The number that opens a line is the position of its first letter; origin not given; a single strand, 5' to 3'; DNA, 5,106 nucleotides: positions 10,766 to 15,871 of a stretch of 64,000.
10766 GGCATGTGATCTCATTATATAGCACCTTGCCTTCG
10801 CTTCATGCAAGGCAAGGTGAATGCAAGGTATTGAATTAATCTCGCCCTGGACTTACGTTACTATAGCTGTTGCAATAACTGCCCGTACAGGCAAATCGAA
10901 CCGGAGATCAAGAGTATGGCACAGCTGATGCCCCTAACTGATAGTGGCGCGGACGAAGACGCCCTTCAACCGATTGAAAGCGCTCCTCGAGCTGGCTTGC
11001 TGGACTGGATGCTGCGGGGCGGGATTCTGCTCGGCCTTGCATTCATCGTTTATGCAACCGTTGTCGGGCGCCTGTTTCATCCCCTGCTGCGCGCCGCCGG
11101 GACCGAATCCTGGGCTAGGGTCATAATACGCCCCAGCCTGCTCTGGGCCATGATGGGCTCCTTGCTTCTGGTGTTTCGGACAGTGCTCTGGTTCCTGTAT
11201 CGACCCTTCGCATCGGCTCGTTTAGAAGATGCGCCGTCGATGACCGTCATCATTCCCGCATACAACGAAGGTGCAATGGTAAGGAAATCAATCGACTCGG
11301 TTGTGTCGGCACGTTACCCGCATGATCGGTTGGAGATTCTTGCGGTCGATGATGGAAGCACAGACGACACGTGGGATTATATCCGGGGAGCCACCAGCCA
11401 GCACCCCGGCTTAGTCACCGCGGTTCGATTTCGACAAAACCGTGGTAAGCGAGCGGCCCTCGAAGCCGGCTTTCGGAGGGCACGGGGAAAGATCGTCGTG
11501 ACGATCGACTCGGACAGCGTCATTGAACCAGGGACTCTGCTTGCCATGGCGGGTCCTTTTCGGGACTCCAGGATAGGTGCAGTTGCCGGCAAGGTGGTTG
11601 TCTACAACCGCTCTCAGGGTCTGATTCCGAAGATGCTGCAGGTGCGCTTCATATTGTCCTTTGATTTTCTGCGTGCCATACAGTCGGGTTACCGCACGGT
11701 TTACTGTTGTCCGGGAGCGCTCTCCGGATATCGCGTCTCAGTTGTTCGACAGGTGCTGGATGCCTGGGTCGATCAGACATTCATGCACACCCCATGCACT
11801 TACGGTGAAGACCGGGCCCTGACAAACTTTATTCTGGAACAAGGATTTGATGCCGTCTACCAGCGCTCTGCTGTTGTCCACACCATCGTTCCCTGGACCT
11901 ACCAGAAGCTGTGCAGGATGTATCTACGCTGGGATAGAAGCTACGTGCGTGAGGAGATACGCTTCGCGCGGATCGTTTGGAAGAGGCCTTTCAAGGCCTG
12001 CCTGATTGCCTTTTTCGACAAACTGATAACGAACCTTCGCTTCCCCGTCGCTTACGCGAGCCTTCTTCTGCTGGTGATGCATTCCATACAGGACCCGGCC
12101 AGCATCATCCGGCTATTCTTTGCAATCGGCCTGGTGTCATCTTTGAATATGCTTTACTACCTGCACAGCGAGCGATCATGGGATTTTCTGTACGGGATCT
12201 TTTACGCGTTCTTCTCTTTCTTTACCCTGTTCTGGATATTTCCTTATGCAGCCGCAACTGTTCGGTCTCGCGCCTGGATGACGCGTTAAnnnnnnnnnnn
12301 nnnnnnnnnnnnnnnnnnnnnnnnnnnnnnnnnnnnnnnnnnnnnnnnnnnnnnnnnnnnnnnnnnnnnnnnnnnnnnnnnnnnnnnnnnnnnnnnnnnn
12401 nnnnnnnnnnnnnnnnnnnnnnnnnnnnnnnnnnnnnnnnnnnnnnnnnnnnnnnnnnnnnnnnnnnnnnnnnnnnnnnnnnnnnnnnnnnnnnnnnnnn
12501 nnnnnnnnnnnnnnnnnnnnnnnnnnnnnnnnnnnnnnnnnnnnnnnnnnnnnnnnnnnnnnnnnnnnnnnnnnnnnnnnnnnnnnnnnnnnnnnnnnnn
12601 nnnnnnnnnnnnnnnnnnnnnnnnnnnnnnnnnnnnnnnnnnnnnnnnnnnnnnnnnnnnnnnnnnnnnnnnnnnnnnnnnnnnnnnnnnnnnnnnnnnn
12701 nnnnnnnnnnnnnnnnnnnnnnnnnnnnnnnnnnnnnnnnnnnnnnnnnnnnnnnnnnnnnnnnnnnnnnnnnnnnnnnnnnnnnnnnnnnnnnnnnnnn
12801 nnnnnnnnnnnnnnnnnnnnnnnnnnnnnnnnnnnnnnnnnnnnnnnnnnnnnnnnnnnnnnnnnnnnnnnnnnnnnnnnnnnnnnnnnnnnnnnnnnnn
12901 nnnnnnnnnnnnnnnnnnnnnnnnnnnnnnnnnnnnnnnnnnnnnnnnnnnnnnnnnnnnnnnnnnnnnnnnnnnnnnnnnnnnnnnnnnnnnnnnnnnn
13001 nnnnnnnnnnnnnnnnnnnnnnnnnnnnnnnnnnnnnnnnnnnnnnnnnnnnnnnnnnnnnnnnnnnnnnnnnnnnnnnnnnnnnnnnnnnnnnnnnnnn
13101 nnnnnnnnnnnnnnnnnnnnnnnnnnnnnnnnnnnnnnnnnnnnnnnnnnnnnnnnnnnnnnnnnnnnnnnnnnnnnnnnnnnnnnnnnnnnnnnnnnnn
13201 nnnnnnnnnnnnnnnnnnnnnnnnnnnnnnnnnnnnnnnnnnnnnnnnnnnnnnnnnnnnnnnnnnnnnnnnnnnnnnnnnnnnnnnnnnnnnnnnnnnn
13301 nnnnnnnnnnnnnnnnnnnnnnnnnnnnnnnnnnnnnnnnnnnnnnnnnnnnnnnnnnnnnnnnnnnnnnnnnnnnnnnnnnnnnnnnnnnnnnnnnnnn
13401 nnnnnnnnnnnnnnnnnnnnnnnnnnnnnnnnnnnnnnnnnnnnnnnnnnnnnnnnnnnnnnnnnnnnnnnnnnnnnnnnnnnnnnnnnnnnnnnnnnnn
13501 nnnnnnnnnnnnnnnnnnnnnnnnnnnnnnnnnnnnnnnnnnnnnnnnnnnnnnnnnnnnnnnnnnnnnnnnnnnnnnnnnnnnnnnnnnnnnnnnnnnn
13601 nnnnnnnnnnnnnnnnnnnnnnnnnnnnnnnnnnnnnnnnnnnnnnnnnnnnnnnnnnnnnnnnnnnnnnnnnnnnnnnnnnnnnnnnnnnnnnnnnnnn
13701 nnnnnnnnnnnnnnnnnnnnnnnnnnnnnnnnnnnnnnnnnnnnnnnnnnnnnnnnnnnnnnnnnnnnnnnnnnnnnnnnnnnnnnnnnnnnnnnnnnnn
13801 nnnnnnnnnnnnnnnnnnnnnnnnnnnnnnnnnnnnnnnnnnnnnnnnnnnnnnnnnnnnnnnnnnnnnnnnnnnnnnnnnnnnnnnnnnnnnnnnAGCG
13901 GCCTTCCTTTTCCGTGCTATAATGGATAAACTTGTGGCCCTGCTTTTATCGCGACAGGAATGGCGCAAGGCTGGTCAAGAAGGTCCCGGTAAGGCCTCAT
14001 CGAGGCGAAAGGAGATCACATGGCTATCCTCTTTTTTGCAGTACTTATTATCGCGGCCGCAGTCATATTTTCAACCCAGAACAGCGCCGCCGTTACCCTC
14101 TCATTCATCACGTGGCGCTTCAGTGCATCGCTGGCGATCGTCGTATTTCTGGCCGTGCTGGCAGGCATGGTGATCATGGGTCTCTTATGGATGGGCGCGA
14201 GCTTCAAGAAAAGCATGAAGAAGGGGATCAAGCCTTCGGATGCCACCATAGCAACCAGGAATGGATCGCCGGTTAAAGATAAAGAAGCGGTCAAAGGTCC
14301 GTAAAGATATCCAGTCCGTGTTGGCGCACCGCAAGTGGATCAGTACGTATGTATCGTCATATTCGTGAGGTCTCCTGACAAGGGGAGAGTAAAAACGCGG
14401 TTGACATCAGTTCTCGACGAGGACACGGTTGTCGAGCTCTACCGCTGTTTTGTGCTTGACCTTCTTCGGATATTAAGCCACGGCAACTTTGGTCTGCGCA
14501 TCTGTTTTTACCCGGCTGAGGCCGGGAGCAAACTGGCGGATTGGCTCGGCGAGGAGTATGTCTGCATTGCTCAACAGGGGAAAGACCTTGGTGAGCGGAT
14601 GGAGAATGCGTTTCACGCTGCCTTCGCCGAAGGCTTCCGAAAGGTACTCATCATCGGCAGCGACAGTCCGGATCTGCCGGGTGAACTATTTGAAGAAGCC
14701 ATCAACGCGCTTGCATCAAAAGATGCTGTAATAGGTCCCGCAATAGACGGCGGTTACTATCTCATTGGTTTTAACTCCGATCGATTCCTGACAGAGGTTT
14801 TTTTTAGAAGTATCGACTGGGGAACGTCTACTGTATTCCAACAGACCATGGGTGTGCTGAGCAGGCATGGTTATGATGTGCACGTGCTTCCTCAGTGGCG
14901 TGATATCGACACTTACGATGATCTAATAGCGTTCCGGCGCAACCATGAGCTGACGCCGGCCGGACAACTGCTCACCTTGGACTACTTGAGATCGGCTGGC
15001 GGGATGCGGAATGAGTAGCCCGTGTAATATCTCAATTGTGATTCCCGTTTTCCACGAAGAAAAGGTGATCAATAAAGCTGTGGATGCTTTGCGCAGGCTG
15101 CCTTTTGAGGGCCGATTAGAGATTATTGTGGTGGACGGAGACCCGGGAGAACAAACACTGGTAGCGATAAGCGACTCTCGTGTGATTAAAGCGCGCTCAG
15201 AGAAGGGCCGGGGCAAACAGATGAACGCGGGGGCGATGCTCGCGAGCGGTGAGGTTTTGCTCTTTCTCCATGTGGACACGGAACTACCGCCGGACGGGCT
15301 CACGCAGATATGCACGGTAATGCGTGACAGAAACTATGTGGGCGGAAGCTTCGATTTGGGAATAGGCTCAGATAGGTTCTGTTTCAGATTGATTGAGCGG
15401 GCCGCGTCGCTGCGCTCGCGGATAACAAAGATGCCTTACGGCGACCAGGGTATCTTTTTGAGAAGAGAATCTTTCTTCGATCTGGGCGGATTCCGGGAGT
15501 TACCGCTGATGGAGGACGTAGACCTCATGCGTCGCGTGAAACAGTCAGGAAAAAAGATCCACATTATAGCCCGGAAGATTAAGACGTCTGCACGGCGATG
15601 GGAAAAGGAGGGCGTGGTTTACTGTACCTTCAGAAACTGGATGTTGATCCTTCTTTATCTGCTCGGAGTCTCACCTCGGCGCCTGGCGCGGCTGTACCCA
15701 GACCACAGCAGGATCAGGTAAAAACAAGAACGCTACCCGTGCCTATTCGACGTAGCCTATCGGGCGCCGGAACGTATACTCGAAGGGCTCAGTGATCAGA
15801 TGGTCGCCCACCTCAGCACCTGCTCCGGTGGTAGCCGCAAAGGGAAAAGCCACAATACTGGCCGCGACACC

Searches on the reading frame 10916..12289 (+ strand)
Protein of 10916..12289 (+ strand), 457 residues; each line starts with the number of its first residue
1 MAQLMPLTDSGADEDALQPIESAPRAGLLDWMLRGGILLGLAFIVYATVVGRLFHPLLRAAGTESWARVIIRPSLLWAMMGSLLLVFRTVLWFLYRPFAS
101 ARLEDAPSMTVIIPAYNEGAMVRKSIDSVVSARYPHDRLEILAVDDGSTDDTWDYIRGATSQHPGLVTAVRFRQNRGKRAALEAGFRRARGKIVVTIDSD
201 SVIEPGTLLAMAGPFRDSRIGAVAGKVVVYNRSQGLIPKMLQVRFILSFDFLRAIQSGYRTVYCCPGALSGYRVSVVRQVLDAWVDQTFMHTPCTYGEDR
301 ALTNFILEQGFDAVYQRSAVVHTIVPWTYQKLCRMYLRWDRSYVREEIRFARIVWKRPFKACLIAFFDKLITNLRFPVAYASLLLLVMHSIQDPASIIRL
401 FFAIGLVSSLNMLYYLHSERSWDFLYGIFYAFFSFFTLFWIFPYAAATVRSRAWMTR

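Call 31: search_protein_families(library=pfam, proteins=[window:10916-12289:+], max_evalue=0.00001)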
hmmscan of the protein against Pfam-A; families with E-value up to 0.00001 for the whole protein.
window:10916-12289:+ (457 aa): 5 families
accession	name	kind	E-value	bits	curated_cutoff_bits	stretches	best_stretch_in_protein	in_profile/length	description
PF00535.33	Glycos_transf_2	-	1.6e-34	119.7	23.3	1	110-280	1-167/168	Glycosyl transferase family 2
PF13641.12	Glyco_tranf_2_3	-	9.2e-24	85.2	27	1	107-340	1-228/230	Glycosyltransferase like family 2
PF03142.21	Chitin_synth_2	-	1.2e-15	57.6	27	1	190-429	201-463/527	Chitin synthase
PF13506.12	Glyco_transf_21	-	4e-09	36.6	21.7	1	178-341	18-174/174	Glycosyl transferase family 21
PF13632.12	Glyco_trans_2_3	-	1.4e-07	32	27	1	193-410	1-172/198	Glycosyl transferase family group 2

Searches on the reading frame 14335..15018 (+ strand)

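Call 32: search_protein_families(library=pfam, proteins=[window:14335-15018:+], max_evalue=0.00001)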
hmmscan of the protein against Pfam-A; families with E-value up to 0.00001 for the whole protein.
window:14335-15018:+ (227 aa): 1 family
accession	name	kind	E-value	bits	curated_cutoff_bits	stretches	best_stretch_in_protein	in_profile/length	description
PF09837.15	DUF2064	-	6.4e-35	120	25.8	1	47-164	6-120/120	Uncharacterized protein conserved in bacteria (DUF2064)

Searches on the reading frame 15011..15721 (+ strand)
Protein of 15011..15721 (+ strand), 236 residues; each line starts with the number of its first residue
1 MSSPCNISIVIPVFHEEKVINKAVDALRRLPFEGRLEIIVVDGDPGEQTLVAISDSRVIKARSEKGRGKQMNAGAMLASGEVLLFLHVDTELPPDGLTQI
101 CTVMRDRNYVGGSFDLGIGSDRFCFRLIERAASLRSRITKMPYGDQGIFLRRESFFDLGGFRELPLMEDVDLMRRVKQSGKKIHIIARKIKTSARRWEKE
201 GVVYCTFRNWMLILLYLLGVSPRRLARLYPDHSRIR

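Call 32: search_protein_families(library=pfam, proteins=[window:15011-15721:+], max_evalue=0.00001)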
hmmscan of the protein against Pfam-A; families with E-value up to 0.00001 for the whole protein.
window:15011-15721:+ (236 aa): 3 families
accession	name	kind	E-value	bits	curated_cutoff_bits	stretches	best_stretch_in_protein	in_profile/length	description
PF00535.33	Glycos_transf_2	-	2.3e-17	63.9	23.3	1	8-140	1-148/168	Glycosyl transferase family 2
PF10111.15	Glyco_tranf_2_2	-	1.6e-10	41.4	27.3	0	8-104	1-106/276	Glycosyltransferase like family 2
PF13641.12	Glyco_tranf_2_3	-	2.8e-07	31.2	27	1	7-192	3-210/230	Glycosyltransferase like family 2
